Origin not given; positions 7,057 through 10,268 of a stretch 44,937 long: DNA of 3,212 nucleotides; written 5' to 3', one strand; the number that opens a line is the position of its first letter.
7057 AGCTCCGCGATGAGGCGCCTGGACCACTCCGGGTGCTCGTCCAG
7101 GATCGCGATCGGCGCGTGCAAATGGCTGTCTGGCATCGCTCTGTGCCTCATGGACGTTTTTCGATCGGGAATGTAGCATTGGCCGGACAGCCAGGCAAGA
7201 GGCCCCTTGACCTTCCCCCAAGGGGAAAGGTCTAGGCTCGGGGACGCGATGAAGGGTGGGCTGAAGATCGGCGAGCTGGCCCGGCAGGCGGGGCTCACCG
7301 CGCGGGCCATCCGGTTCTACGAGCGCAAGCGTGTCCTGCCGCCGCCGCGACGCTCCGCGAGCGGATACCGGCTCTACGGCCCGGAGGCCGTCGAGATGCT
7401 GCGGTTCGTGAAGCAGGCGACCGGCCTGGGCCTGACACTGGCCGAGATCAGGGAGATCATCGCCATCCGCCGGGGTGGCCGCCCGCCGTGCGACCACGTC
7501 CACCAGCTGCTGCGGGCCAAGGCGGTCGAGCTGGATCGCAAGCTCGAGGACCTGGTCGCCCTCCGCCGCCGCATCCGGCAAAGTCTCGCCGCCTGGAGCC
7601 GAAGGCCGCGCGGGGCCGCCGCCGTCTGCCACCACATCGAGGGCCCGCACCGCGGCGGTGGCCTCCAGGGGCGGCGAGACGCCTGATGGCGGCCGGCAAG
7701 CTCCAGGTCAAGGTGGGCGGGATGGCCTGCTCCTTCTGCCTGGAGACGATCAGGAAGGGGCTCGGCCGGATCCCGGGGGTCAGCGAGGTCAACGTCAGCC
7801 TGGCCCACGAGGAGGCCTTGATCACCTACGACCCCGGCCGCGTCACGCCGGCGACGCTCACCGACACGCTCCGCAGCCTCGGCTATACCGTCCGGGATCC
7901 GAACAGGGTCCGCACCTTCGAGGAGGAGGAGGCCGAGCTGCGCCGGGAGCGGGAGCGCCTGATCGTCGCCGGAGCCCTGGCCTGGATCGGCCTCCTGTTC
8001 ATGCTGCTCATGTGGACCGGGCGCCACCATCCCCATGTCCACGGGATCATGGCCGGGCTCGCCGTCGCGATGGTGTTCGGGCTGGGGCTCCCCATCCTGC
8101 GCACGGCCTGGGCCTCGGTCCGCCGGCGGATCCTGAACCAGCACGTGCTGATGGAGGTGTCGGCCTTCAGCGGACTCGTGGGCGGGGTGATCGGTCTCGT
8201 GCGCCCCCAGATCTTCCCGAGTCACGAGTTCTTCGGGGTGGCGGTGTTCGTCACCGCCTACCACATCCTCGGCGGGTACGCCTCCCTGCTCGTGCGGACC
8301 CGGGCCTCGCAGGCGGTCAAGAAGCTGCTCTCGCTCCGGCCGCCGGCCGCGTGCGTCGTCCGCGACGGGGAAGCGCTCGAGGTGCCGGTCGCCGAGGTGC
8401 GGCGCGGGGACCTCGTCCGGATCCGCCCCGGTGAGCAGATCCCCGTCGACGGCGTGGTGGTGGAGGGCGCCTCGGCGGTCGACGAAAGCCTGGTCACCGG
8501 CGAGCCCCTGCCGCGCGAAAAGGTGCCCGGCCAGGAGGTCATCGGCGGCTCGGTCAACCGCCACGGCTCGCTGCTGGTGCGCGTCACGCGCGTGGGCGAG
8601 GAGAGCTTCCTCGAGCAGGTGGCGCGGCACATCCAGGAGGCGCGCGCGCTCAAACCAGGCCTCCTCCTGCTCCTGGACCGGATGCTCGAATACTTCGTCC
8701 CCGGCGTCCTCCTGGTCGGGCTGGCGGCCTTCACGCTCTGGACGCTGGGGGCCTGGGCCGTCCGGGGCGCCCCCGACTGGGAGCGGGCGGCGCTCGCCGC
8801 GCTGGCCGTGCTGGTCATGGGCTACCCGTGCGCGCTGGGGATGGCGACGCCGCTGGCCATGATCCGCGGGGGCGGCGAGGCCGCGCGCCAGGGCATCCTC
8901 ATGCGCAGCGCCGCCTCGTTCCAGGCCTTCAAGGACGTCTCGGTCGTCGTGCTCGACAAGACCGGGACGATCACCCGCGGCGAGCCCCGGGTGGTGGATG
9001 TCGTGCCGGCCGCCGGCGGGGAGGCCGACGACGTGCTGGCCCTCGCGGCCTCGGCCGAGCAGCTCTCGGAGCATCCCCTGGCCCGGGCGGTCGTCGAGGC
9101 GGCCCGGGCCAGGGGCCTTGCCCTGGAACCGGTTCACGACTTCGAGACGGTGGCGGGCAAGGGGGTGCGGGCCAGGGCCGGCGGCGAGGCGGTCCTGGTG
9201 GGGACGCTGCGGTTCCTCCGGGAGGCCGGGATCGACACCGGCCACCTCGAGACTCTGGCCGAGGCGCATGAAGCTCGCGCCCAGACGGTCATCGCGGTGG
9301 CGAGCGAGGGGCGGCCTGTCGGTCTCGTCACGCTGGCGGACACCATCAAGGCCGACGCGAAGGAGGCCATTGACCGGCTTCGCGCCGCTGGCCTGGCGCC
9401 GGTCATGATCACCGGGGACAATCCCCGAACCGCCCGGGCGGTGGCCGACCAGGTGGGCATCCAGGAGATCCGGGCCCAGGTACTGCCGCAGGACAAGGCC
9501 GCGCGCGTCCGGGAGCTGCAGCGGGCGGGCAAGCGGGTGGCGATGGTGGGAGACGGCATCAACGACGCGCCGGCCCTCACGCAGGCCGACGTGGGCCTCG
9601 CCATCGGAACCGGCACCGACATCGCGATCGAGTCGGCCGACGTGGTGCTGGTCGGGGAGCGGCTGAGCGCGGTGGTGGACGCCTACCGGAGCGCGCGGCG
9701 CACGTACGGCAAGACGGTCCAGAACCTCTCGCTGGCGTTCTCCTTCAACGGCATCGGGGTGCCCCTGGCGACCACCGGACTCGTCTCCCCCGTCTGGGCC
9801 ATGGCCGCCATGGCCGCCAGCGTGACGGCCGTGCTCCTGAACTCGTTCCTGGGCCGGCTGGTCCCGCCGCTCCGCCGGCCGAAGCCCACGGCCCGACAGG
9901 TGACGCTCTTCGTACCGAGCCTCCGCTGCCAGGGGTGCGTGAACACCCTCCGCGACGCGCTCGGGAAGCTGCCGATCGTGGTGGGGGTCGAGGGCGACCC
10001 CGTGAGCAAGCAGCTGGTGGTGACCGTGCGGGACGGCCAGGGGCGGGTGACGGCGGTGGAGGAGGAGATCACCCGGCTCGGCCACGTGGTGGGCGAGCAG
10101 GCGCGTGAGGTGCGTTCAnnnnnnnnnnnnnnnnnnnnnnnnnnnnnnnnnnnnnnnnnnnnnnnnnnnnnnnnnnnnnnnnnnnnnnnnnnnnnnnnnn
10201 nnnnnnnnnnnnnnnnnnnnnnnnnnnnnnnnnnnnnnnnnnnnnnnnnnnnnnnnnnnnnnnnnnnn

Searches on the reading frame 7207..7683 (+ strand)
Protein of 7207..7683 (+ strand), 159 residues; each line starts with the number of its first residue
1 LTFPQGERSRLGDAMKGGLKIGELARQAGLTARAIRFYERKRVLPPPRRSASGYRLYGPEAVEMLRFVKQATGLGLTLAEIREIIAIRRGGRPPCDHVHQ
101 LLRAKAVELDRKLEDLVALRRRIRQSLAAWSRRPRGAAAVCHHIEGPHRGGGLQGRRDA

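Call 7: search_protein_families(library=pfam, max_evalue=0.01, proteins=[window:7207-7683:+])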
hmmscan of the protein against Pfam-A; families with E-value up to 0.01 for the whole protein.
window:7207-7683:+ (159 aa): 3 families
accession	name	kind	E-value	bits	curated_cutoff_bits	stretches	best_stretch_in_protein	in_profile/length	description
PF13411.12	MerR_1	-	7.1e-21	74.5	21.6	1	20-85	2-66/69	MerR HTH family regulatory protein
PF09278.17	MerR-DNA-bind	-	3.4e-15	56.8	25.4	1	63-125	2-64/65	MerR, DNA binding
PF00376.29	MerR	-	3.4e-15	56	28.2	1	20-57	1-38/38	MerR family regulatory protein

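Call 8: search_protein_families(library=ncbifam, max_evalue=0.01, proteins=[window:7207-7683:+])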
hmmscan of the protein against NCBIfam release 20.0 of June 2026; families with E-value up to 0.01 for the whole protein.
window:7207-7683:+ (159 aa): 17 families
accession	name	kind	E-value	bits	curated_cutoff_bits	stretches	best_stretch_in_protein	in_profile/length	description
TIGR02047.1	CadR-PbrR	equivalog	3.5e-24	85.3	151.45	1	19-125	1-107/127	Cd(II)/Pb(II)-responsive transcriptional regulator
TIGR02051.1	MerR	equivalog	2.2e-23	82.8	150.85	1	20-128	1-107/124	mercury resistance transcriptional regulator MerR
NF007069.0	PRK09514.1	equivalog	5e-23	81.6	143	1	20-125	3-109/141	Zn(2+)-responsive transcriptional regulator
TIGR02044.1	CueR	equivalog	2.5e-22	79.3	147.4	1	20-126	2-108/127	Cu(I)-responsive transcriptional regulator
TIGR02043.1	ZntR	equivalog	3.7e-22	78.9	167.95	1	19-136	2-120/131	Zn(2+)-responsive transcriptional regulator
NF007590.0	PRK10227.1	equivalog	1.2e-16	61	244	1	20-145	2-124/135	Cu(I)-responsive transcriptional regulator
NF010315.0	PRK13752.1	subfamily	3.2e-14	53.2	261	1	19-129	8-116/144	mercury resistance transcriptional regulator MerR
TIGR01950.1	SoxR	equivalog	2.5e-12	46.7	116.9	1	19-124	2-107/142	redox-sensitive transcriptional activator SoxR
NF041849.1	trans_regNmlR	equivalog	3.8e-11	43.1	175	1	20-127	2-109/117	stress response transcriptional regulator NmlR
NF047375.1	HeatShock_HspR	equivalog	1.8e-08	34.3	105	1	21-96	6-74/92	heat shock protein transcriptional repressor HspR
TIGR02054.1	MerD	equivalog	5.5e-08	33.3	103.65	1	20-123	5-106/120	mercuric resistance transcriptional repressor MerD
NF052513.1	TransRegCarH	equivalog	8.8e-08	31.8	400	1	16-85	4-74/274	HTH-type transcriptional repressor CarH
NF047377.1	heat_HspR_dupli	exception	3.7e-07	29.8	300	1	32-89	140-197/214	heat shock protein transcriptional repressor HspR, fused homodimer type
NF053782.1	ChlnTransRegdde3219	equivalog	8.2e-07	28.8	450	1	18-116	6-102/278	choline utilization transcriptional activator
NF050798.1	TF_FtsR_Actino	equivalog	1.5e-06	28.4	150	1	30-85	17-72/223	transcriptional regulator FtsR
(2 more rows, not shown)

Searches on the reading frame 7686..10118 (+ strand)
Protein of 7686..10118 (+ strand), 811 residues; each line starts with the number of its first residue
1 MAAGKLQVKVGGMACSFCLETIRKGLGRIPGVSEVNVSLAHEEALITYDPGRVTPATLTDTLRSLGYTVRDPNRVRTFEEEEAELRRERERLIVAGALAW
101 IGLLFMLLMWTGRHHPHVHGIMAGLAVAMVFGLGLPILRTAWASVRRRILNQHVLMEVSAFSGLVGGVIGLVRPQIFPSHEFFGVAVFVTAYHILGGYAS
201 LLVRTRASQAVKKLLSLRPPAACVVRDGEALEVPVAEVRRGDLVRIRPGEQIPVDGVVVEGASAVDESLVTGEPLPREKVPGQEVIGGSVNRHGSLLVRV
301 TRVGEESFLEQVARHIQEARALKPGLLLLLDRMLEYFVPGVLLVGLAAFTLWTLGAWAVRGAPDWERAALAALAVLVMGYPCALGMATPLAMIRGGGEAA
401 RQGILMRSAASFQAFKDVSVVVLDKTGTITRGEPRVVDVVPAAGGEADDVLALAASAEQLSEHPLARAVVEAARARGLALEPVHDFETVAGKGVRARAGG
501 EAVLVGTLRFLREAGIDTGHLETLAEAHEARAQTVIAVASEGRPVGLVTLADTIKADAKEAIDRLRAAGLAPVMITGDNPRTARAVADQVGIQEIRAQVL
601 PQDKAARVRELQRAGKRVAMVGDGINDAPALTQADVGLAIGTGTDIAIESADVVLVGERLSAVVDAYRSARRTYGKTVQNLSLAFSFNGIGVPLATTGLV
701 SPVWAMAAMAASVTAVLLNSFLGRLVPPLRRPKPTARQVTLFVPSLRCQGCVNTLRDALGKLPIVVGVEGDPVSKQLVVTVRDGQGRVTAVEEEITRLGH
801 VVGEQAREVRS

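Call 7: search_protein_families(library=pfam, max_evalue=0.01, proteins=[window:7686-10118:+])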
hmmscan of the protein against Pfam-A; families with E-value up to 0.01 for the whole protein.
window:7686-10118:+ (811 aa): 5 families
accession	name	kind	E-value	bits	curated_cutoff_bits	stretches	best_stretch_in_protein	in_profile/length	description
PF00122.25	E1-E2_ATPase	-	1.6e-53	181.3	28.1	1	217-402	2-181/181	E1-E2 ATPase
PF00702.32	Hydrolase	-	7.5e-38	131.3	26.4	1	419-635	2-191/191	haloacid dehalogenase-like hydrolase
PF00403.32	HMA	-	1e-18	67.9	24.8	2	8-68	2-62/62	Heavy-metal-associated domain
PF08282.18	Hydrolase_3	-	8.3e-07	29.4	20.9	1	610-656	198-244/255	haloacid dehalogenase-like hydrolase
PF12710.13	HAD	-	0.002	19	27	1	553-631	85-188/189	haloacid dehalogenase-like hydrolase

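Call 8: search_protein_families(library=ncbifam, max_evalue=0.01, proteins=[window:7686-10118:+])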
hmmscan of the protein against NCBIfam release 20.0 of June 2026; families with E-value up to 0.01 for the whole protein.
window:7686-10118:+ (811 aa): 33 families (the best 25 are shown)
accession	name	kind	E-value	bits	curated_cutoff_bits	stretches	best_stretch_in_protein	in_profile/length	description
TIGR01525.1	ATPase-IB_hvy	subfamily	2.8e-167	558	346.25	1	183-721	22-558/560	heavy metal translocating P-type ATPase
NF007952.0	PRK10671.1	equivalog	5.8e-142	474.6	1316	1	6-720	105-828/838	copper-exporting P-type ATPase CopA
TIGR01511.1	ATPase-IB1_Cu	subfamily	3e-138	462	397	1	134-722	2-540/542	copper-translocating P-type ATPase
NF008262.1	PRK11033.1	equivalog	8.4e-115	384.9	1005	1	8-717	45-719/731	zinc/cadmium/mercury/lead-transporting ATPase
TIGR01512.1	ATPase-IB2_Cd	subfamily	1.9e-113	379.8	313.5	2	189-486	24-296/494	cadmium family heavy metal-translocating P-type ATPase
NF033775.1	P_type_ZntA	exception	1.3e-107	360.9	1240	1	5-718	49-721/732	Zn(II)/Cd(II)/Pb(II) translocating P-type ATPase ZntA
TIGR01494.1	ATPase_P-type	subfamily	1.9e-80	270.6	62.3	1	194-707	7-472/478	HAD-IC family P-type ATPase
TIGR01497.1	kdpB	equivalog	1.8e-57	194.9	527.9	1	221-656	107-549/675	potassium-transporting ATPase subunit KdpB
TIGR01647.1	ATPase-IIIA_H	equivalog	3.5e-54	184.2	615.5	3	197-474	69-344/755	plasma-membrane proton-efflux P-type ATPase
NF010609.0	PRK14010.1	equivalog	6.4e-47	160.1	1323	1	224-655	109-543/673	K(+)-transporting ATPase subunit B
TIGR01517.1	ATPase-IIB_Ca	equivalog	4.2e-42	144.3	507.05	3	223-444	159-386/882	calcium-translocating P-type ATPase, PMCA-type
TIGR01524.1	ATPase-IIIB_Mg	equivalog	3.2e-35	121.3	610.75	3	595-688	582-675/867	magnesium-translocating P-type ATPase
NF011702.0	PRK15122.1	subfamily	2.5e-34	118.4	975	4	595-688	621-714/907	magnesium-translocating P-type ATPase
TIGR01116.1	ATPase-IIA1_Ca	equivalog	1e-31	109.9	703.4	2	541-682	452-610/799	calcium-translocating P-type ATPase, SERCA-type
TIGR01657.1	P-ATPase-V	hypoth_equivalog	7.3e-31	106.6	618.25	3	595-643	782-830/1055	ATP13A2 family polyamine export P-type ATPase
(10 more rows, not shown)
